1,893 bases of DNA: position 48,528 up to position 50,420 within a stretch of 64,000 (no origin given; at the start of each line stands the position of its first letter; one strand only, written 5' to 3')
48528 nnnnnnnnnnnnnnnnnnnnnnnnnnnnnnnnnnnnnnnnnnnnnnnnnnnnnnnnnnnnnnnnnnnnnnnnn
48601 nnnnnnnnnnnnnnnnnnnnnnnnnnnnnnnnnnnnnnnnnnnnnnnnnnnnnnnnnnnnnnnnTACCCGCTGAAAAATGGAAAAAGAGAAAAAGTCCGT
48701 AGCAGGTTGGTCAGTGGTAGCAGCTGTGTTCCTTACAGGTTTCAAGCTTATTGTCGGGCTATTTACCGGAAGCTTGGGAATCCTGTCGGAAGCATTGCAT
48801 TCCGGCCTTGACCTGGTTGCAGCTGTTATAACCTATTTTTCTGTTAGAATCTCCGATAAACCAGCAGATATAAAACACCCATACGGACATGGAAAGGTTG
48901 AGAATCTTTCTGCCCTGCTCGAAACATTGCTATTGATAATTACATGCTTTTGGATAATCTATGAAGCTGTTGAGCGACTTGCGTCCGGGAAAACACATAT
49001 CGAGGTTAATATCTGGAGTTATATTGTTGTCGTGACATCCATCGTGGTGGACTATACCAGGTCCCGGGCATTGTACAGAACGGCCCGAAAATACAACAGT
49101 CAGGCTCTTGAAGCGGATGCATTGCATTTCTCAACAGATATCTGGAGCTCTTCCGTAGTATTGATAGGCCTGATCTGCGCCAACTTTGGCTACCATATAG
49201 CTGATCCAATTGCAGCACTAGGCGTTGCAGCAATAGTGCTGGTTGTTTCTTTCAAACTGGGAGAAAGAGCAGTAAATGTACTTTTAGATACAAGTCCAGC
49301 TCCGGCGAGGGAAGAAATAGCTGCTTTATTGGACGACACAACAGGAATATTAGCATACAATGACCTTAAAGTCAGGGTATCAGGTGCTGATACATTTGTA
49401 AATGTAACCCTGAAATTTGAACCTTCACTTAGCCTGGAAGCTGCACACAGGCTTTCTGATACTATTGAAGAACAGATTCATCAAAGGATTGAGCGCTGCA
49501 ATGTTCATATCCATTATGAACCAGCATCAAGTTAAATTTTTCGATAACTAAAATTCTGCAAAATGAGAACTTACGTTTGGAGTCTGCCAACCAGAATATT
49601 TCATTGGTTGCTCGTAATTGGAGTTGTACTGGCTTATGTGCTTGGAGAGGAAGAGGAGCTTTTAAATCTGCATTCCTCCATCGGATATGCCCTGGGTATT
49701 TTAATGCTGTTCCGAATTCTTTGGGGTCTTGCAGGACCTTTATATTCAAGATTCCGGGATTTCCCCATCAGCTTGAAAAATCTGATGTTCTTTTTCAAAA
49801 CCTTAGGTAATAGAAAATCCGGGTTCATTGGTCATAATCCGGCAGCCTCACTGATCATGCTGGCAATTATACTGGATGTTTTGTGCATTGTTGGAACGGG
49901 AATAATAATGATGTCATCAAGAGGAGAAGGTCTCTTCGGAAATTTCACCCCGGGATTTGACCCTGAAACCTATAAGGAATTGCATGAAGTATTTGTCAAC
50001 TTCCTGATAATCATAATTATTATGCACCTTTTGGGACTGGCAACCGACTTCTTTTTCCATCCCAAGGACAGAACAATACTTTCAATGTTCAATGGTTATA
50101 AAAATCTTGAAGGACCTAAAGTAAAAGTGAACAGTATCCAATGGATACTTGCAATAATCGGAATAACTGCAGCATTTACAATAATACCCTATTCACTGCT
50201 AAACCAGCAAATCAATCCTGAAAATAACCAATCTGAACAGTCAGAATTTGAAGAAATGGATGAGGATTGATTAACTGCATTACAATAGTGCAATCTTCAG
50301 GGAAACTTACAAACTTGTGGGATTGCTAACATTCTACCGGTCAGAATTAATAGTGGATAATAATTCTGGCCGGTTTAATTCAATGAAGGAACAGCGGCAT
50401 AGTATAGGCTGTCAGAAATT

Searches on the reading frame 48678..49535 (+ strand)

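Call 59: search_protein_families(library=pfam, proteins=[window:48678-49535:+], max_evalue=0.00001)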
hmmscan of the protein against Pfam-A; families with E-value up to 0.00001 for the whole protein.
window:48678-49535:+ (285 aa): 2 families
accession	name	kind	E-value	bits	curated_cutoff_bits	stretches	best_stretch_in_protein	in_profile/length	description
PF01545.26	Cation_efflux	-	6.8e-47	160.2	26.6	1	12-203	4-198/198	Cation efflux family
PF16916.11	ZT_dimer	-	1.4e-15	57.5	26.7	1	211-282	6-77/78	Dimerisation domain of Zinc Transporter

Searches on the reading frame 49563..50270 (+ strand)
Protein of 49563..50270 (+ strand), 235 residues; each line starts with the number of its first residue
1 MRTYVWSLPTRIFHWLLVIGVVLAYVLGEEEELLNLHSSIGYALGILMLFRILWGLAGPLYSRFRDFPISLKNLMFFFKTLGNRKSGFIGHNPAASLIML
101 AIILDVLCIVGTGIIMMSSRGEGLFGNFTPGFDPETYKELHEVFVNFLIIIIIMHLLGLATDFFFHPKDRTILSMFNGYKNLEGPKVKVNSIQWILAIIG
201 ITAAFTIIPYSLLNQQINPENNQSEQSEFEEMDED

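Call 75: search_protein_families(library=ncbifam, proteins=[window:49563-50270:+], max_evalue=0.00001)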
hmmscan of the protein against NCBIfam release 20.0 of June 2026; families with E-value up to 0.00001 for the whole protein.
window:49563-50270:+ (235 aa): 1 family
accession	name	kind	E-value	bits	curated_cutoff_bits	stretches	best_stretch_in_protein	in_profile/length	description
TIGR02125.1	CytB-hydogenase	equivalog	4.7e-10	39.3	121.5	1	36-181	52-209/212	Ni/Fe-hydrogenase, b-type cytochrome subunit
